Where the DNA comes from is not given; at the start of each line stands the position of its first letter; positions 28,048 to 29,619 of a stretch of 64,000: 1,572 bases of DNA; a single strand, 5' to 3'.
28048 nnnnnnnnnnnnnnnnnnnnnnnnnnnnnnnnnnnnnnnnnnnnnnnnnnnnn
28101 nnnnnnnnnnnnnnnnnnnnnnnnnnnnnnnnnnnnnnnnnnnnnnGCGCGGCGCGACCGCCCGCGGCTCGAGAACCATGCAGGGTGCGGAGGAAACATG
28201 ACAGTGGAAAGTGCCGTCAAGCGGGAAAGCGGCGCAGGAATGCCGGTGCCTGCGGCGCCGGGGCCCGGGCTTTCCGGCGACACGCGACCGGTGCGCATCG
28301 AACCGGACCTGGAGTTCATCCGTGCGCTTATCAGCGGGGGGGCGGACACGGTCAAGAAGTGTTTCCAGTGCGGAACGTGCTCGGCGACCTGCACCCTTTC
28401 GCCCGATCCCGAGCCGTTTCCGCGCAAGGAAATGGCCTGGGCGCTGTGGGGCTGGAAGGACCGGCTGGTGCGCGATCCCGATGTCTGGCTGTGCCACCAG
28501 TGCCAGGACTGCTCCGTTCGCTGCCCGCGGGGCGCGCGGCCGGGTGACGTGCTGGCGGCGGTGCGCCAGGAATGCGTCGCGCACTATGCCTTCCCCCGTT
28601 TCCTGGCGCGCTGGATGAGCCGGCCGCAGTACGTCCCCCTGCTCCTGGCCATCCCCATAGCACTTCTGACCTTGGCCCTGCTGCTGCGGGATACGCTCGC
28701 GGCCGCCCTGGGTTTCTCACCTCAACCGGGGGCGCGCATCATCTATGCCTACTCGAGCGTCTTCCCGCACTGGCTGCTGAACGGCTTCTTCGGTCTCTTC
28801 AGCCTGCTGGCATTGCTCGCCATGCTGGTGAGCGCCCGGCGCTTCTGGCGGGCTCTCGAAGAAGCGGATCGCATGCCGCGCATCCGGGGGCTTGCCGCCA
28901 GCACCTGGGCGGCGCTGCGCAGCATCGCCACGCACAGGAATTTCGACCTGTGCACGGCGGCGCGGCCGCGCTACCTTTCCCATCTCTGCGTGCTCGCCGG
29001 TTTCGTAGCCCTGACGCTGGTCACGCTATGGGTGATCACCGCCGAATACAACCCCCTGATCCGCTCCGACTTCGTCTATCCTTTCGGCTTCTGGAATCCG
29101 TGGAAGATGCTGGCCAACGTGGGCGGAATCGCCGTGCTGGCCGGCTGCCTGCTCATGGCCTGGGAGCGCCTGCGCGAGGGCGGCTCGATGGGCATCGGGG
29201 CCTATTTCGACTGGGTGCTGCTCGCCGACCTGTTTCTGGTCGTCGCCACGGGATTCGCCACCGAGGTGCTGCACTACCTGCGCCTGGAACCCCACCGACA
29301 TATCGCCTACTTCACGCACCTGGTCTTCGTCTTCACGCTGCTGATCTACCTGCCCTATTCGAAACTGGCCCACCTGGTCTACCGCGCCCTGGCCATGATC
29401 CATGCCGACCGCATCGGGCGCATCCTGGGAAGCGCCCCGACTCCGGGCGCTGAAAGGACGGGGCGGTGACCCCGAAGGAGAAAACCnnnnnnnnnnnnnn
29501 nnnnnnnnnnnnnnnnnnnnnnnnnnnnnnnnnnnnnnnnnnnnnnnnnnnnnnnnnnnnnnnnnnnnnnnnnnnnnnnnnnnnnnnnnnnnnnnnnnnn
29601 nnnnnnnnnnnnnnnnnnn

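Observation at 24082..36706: The same 69-nt element (near-identical 29-nt core) lies upstream of both qmoABC and sat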

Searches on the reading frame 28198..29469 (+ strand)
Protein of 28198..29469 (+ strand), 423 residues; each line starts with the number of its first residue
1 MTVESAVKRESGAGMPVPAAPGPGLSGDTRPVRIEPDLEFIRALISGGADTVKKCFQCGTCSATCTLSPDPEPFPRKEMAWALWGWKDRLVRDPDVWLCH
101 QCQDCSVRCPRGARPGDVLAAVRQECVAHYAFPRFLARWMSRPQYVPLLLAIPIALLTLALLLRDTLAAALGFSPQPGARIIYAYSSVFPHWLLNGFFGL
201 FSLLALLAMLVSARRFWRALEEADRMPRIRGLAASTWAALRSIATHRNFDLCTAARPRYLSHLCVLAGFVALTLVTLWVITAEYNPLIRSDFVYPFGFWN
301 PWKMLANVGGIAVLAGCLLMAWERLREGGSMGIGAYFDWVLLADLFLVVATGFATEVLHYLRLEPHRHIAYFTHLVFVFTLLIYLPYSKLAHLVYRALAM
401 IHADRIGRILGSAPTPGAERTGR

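Call 8: search_protein_families(library=pfam, proteins=[window:28198-29469:+])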
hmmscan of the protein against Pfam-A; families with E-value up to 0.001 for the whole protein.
window:28198-29469:+ (423 aa): 5 families
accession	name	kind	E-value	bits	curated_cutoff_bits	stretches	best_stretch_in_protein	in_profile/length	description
PF13183.11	Fer4_8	-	9.2e-09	36.2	27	1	52-112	2-67/68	4Fe-4S dicluster domain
PF13534.11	Fer4_17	-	3.9e-06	27.8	22.2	1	54-112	1-59/61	4Fe-4S dicluster domain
PF13187.11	Fer4_9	-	3.8e-05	24.1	27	1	54-113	1-51/52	4Fe-4S dicluster domain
PF12838.12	Fer4_7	-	0.00034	21.4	27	1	54-113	1-52/52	4Fe-4S dicluster domain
PF13237.11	Fer4_10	-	0.00042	20.6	25.5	0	95-117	7-29/53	4Fe-4S dicluster domain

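Call 12: find_related_loci(query=window:28198-29469:+, collection=genome_contigs, flank=10000)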
Query window:28198-29469:+ (423 aa) in genome_contigs; peptide patterns used: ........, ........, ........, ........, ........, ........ (x = any residue, [..] = any of these).
115 stretches matched a pattern; 38 encode a relative of the query (tblastn E <= 1e-3); 38 distinct loci.
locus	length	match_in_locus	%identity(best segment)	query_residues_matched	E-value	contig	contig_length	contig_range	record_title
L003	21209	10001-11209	62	29-423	2e-163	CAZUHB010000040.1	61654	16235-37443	MAG TPA_asm: uncultured Phycisphaerales bacterium isolate binchicken_co97_479 genome assembly, contig: NODE_1809_length_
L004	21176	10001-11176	60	26-413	6e-160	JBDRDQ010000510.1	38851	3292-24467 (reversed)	MAG: Gemmatimonadota bacterium isolate MEGAHIT-group-1.259 k141_12167093, whole genome shotgun sequence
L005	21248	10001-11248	58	2-413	4e-158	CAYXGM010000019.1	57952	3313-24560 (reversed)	MAG TPA_asm: uncultured Gemmatimonadaceae bacterium isolate SRP141376_co1_394 genome assembly, contig: NODE_1388_length_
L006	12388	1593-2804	58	10-413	2e-158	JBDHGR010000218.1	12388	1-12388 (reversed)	MAG: Gemmatimonadota bacterium isolate M8-58_Bin_476 M8-58_Bin_476_scaffold_64458, whole genome shotgun sequence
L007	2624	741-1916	59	26-413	7e-168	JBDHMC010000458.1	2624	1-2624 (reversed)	MAG: Gemmatimonadota bacterium isolate Meg19_46_Bin_236 Meg19_46_Bin_236_scaffold_162906, whole genome shotgun sequence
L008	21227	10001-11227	59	9-422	2e-157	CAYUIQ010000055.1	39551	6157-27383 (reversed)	MAG TPA_asm: uncultured Planctomycetaceae bacterium isolate SRP167671_co1_171 genome assembly, contig: NODE_1128_length_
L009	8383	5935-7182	60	5-420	2e-156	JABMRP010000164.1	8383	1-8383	MAG: Planctomycetota bacterium isolate bin.375 k141_868575, whole genome shotgun sequence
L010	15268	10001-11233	59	22-422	1e-155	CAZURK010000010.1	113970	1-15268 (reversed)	MAG TPA_asm: uncultured Pirellulaceae bacterium isolate SRP077602_co10_409 genome assembly, contig: NODE_295_length_1139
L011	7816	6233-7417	58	23-413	2e-155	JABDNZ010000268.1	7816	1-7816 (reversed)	MAG: Gemmatimonadetes bacterium isolate Site_A17 k127_2970592, whole genome shotgun sequence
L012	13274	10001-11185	58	23-413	6e-154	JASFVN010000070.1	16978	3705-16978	MAG: Gemmatimonadota bacterium isolate D1105M20metaG_Bin_353 D1105M20metaG_FD_scaffold_673_c1, whole genome shotgun sequ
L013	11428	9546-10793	57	6-416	6e-154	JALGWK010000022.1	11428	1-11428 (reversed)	MAG: bacterium isolate Meg22_46_Bin_213 Meg22_46_Bin_213_scaffold_11425, whole genome shotgun sequence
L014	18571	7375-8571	57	17-413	2e-152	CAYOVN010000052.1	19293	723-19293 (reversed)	MAG TPA_asm: uncultured Gemmatimonadaceae bacterium isolate SRP155585_co2_208 genome assembly, contig: NODE_1417_length_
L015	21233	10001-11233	58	8-423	2e-152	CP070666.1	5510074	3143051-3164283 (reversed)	MAG: Gemmatimonadota bacterium isolate bin75 chromosome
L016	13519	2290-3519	57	23-422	3e-152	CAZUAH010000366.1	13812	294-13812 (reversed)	MAG TPA_asm: uncultured Pirellulaceae bacterium isolate SRP077602_co5_269 genome assembly, contig: NODE_20188_length_138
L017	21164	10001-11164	61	23-411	2e-148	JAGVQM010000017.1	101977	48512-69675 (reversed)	MAG: Candidatus Zixiibacteriota bacterium isolate DeMMO3_3 c_000000050602, whole genome shotgun sequence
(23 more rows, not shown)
